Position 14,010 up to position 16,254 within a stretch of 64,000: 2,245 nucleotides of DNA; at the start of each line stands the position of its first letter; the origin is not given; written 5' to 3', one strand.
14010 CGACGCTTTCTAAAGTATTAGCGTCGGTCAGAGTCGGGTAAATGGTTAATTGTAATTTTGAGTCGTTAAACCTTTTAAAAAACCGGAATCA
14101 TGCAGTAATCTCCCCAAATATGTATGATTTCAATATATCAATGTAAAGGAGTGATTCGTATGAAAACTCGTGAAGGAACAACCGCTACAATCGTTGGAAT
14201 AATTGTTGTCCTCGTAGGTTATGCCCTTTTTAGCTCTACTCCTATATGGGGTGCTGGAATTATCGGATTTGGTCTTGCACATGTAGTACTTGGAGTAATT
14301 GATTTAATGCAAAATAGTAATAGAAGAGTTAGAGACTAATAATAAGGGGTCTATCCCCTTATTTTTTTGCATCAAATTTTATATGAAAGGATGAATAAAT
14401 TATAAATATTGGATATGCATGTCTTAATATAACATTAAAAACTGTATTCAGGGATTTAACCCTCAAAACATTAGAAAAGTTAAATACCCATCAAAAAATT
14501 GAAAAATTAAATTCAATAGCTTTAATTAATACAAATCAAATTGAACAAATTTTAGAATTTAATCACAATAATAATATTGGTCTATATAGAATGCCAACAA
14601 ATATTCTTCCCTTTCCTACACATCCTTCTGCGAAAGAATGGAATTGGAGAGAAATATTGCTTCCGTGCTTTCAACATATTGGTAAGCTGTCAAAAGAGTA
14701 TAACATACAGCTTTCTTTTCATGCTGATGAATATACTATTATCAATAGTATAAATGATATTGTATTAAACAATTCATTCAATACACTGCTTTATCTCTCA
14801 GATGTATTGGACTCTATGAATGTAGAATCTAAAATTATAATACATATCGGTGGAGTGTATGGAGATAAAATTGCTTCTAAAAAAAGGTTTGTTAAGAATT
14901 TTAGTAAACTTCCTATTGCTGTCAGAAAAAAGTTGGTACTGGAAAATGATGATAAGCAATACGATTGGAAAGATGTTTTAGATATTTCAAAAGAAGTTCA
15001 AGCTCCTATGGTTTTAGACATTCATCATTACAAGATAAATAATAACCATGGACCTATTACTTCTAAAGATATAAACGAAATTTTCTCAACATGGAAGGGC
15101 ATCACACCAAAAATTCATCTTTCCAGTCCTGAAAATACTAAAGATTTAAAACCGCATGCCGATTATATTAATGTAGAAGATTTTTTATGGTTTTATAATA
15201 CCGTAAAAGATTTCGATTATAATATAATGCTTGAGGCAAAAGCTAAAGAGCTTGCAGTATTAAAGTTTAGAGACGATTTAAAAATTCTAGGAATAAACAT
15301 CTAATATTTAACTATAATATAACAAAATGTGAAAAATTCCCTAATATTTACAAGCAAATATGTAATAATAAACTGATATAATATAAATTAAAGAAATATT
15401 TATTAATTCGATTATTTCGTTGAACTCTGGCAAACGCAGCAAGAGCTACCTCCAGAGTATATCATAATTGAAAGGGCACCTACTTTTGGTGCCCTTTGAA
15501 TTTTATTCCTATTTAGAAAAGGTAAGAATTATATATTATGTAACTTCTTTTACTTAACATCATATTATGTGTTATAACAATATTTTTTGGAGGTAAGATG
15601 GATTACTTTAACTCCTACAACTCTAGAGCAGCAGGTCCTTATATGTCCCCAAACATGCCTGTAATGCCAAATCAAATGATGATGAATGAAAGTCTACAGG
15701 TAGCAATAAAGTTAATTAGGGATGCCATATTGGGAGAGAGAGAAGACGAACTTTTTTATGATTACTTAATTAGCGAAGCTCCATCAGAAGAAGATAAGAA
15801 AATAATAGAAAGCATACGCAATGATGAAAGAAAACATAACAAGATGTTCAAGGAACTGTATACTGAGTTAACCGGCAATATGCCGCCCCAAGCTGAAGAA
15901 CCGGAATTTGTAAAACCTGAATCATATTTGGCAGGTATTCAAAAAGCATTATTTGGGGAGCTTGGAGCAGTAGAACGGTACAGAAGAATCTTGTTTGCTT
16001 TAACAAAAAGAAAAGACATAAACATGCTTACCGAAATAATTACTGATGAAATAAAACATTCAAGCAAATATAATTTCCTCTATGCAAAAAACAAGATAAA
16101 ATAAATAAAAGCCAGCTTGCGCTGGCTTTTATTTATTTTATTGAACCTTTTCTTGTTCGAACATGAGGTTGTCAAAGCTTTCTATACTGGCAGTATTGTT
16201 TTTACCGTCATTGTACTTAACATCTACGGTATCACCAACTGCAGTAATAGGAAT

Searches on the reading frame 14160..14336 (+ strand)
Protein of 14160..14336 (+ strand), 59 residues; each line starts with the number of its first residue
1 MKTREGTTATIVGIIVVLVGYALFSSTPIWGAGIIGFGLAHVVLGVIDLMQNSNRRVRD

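Call 14: find_encoding_contigs(protein=window:14160-14336:+, flank=3000, max_places=10)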
Protein seq(59 aa) (59 aa): 2 contigs read that carry it; 2 places shown.
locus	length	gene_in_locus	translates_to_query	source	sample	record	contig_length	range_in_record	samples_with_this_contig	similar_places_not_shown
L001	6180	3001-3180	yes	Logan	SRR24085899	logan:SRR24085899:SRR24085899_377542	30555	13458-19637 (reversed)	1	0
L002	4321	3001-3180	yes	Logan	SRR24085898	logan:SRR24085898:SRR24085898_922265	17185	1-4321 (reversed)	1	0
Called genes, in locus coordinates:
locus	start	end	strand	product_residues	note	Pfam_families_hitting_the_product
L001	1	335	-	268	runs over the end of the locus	PF00696:AA_kinase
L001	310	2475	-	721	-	PF00004:AAA (weak), PF17866:AAA_lid_6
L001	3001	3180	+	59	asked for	-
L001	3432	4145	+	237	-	PF03851:UvdE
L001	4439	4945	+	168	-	PF03232:COQ7 (faint), PF02915:Rubrerythrin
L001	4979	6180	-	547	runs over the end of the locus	-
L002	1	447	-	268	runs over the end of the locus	PF00696:AA_kinase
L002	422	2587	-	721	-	PF00004:AAA (weak), PF17866:AAA_lid_6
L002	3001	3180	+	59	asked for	-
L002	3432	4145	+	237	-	PF03851:UvdE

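Call 17: search_protein_families(library=pfam, proteins=[window:14160-14336:+], max_evalue=0.01)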
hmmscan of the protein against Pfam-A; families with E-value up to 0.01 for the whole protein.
seq(59 aa): 0 families

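Call 18: find_homologous_proteins(query=window:14160-14336:+, max_evalue=0.01)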
Query seq(59 aa) (59 aa): 19 proteins with E <= 0.01 among 25 candidates.
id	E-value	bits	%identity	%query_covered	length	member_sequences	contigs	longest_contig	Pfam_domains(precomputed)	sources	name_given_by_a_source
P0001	3.8e-30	119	100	100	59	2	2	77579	-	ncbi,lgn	ncbi:MAG: hypothetical protein ACM3UU_10615 [Ignavibacteriales bacterium]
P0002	1.0e-24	102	80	100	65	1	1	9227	-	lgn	-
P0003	3.5e-24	100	80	100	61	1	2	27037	-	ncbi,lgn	ncbi:MAG: asparagine synthase [Deltaproteobacteria bacterium]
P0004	1.0e-23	99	82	100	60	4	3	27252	-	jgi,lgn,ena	-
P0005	2.4e-21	91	75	100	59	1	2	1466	-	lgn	-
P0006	4.4e-21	91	76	100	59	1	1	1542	-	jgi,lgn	jgi:hypothetical protein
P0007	9.7e-21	90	77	90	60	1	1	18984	-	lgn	-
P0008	3.0e-20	88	71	98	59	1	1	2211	-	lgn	-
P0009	4.5e-20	87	68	100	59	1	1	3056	-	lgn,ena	-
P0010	8.3e-20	87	68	100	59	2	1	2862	-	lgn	-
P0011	1.5e-19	86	66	100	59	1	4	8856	-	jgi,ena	-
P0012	4.4e-19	84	66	100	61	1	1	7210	-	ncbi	-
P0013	4.7e-19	84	76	85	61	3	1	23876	-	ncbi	-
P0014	5.6e-19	84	77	88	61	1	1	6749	-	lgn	-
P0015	8.6e-8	49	49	100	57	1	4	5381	-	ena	-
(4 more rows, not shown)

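Call 19: find_encoding_contigs(protein=P0002, flank=3000, max_places=4)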
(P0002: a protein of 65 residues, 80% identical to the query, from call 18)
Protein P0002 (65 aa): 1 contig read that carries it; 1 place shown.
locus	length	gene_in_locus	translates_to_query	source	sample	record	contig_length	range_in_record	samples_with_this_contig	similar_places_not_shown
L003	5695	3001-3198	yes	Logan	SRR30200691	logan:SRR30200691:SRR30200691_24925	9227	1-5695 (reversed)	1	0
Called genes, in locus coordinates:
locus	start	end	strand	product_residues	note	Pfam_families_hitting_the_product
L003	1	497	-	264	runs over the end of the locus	PF00696:AA_kinase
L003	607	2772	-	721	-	PF00004:AAA, PF17866:AAA_lid_6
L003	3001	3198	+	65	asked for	-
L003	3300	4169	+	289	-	PF03851:UvdE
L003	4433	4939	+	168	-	PF03232:COQ7 (faint), PF02915:Rubrerythrin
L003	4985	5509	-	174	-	-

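Call 20: find_encoding_contigs(protein=P0003, flank=3000, max_places=4)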
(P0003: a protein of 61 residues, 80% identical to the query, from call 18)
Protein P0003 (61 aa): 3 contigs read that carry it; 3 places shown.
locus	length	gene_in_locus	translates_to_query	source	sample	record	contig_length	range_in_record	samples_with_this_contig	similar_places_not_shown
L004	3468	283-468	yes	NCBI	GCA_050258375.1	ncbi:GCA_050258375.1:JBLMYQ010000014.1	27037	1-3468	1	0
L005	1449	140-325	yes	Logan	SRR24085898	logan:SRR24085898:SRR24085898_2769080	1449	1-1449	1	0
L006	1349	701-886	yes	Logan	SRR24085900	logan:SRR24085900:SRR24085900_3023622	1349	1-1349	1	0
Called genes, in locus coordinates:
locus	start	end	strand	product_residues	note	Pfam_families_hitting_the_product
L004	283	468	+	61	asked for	-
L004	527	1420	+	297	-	PF03851:UvdE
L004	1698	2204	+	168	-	PF02915:Rubrerythrin (weak), PF03232:COQ7 (faint)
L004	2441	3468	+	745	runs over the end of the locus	PF14903:WG_beta_rep, PF11738:DUF3298, PF22819:TcaA_5th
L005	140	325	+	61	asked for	-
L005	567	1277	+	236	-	PF03851:UvdE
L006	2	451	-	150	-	?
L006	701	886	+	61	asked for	-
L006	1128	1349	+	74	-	?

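Call 21: find_encoding_contigs(protein=P0004, flank=3000, max_places=4)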
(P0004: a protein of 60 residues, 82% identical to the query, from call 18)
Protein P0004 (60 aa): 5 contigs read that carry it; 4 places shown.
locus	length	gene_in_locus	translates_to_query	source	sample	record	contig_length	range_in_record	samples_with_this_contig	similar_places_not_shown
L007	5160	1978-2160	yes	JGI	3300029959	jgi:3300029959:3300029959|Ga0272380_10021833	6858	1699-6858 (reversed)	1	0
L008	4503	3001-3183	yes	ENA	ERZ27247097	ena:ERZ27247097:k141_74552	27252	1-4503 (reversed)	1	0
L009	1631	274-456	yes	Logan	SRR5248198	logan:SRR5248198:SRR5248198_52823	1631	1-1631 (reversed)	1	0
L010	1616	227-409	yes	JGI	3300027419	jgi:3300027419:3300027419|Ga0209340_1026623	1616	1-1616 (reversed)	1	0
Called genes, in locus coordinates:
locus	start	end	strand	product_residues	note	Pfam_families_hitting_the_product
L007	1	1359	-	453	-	?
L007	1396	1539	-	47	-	-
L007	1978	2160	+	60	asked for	-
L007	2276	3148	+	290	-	PF03851:UvdE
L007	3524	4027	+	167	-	PF02915:Rubrerythrin, PF03232:COQ7 (faint)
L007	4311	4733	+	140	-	-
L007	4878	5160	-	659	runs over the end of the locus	?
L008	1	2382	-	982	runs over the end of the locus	PF07495:Y_Y_Y (faint), PF00395:SLH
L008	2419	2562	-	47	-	-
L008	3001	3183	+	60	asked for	-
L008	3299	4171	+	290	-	PF03851:UvdE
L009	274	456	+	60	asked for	-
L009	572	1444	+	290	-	PF03851:UvdE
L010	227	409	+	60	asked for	-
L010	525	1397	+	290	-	PF03851:UvdE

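Call 22: find_encoding_contigs(protein=P0007, flank=3000, max_places=4)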
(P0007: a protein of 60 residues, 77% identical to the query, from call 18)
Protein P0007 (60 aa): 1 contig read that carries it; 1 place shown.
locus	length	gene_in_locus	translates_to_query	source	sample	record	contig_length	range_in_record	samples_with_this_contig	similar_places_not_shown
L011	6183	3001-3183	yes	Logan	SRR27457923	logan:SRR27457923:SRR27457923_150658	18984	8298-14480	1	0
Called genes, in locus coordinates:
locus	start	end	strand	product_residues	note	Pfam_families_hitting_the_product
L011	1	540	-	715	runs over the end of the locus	PF00004:AAA, PF07728:AAA_5 (weak), PF17866:AAA_lid_6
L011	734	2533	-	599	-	PF00005:ABC_tran, PF13304:AAA_21 (faint), PF13732:DrrA1-3_C (weak), PF12679:ABC2_membrane_2, PF01061:ABC2_membrane, PF12698:ABC2_membrane_3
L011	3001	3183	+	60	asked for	-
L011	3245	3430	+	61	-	PF00253:Ribosomal_S14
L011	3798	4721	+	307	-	PF02016:Peptidase_S66, PF17676:Peptidase_S66C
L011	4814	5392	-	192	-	-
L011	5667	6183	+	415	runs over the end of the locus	PF02812:ELFV_dehydrog_N, PF00208:ELFV_dehydrog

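Call 43: find_encoding_contigs(protein=P0013, flank=3000, max_places=3)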
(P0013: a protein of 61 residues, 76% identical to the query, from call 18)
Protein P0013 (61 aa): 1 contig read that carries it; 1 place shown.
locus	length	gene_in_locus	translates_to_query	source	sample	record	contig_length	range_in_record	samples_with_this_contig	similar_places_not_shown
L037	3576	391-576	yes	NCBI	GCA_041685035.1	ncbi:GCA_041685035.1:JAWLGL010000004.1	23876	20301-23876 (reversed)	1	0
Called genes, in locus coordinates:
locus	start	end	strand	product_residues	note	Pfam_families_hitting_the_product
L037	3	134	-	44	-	?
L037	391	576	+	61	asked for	-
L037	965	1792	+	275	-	PF03851:UvdE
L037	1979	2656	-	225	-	PF00027:cNMP_binding, PF13545:HTH_Crp_2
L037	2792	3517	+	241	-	PF00037:Fer4 (weak), PF12797:Fer4_2 (weak), PF12837:Fer4_6, PF13237:Fer4_10, PF14697:Fer4_21 (weak), PF12838:Fer4_7, PF13187:Fer4_9 (weak), PF27217:AF_0155, +1 more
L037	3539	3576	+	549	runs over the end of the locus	PF03063:Prismane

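Call 44: find_encoding_contigs(protein=P0011, flank=3000, max_places=4)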
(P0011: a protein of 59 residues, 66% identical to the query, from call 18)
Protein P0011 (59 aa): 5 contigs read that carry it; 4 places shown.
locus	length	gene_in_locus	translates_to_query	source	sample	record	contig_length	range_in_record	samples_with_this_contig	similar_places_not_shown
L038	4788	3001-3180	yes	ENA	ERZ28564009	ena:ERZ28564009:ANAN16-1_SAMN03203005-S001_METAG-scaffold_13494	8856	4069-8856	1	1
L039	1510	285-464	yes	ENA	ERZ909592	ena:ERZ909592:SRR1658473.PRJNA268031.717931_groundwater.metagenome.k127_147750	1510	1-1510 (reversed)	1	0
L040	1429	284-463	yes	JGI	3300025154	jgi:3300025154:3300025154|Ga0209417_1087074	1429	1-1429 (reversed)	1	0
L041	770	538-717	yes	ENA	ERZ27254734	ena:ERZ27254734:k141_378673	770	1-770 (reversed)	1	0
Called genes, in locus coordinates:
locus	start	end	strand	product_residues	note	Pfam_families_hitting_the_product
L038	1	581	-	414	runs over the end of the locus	PF00171:Aldedh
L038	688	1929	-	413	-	PF01757:Acyl_transf_3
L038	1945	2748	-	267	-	PF00696:AA_kinase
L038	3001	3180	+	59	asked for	-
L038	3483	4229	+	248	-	PF03851:UvdE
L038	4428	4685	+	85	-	-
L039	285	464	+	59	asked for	-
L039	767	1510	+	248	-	PF03851:UvdE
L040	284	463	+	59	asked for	-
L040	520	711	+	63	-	PF00253:Ribosomal_S14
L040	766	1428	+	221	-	?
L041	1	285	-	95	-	?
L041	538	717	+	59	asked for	-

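Call 45: find_encoding_contigs(protein=P0012, flank=3000, max_places=3)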
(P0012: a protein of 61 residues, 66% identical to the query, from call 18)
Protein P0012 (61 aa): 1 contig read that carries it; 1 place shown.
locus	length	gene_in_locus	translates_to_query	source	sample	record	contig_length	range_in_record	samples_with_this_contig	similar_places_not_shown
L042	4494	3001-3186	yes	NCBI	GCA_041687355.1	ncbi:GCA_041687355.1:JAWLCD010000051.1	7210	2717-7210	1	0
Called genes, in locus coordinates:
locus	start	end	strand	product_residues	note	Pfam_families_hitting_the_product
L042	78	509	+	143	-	-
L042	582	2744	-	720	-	PF00004:AAA, PF07728:AAA_5 (weak), PF17866:AAA_lid_6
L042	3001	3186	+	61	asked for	-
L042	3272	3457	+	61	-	PF00253:Ribosomal_S14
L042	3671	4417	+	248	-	PF03851:UvdE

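Call 46: find_encoding_contigs(protein=P0014, flank=3000, max_places=3)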
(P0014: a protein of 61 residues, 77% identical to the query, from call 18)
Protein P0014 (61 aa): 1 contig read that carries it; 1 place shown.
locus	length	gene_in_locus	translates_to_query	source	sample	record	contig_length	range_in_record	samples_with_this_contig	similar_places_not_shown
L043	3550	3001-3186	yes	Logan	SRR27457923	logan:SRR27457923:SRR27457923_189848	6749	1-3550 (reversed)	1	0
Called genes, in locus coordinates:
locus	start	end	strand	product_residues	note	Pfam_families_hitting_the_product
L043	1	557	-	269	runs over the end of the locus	PF00696:AA_kinase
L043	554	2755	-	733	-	PF00004:AAA, PF17866:AAA_lid_6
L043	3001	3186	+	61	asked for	-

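Call 86: find_encoding_contigs(protein=P0005, flank=3000, max_places=4)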
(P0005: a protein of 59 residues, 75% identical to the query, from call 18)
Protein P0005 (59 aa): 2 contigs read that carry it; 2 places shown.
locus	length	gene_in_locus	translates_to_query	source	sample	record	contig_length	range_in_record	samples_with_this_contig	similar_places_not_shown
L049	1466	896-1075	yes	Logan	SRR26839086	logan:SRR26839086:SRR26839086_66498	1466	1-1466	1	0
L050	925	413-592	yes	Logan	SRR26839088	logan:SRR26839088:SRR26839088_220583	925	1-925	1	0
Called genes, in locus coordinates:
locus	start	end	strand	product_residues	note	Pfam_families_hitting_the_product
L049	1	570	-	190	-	?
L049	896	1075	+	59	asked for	-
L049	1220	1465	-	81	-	?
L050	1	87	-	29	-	?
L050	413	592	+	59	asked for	-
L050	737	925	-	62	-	?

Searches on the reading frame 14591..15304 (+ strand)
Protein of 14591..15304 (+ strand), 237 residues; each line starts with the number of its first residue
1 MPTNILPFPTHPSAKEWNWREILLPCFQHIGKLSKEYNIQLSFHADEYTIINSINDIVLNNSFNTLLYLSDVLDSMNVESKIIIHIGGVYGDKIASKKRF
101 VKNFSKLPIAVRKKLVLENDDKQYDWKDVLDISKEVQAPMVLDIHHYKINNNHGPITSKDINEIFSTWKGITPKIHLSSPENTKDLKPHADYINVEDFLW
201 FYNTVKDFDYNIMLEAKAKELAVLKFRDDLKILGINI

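Call 17: search_protein_families(library=pfam, proteins=[window:14591-15304:+], max_evalue=0.01)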
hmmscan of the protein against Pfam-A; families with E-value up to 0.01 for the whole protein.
window:14591-15304:+ (237 aa): 1 family
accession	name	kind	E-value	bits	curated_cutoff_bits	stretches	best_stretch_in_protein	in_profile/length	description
PF03851.20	UvdE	-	1.1e-51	176.1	24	1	4-201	66-271/275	UV-endonuclease UvdE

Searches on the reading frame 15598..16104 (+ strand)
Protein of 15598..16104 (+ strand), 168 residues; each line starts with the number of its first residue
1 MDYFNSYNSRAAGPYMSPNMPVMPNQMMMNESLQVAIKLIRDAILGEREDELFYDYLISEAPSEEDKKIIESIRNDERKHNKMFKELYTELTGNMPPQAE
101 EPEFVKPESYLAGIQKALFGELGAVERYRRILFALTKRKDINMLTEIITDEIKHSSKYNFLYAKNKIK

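Call 17: search_protein_families(library=pfam, proteins=[window:15598-16104:+], max_evalue=0.01)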
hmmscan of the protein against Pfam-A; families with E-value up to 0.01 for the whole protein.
window:15598-16104:+ (168 aa): 2 families
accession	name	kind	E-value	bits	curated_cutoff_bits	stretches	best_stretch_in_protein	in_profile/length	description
PF02915.23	Rubrerythrin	-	5.8e-08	33.6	22.8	1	39-161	2-136/137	Rubrerythrin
PF03232.19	COQ7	-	2.2e-05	24.6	23.5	0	120-167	13-61/169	Ubiquinone biosynthesis protein COQ7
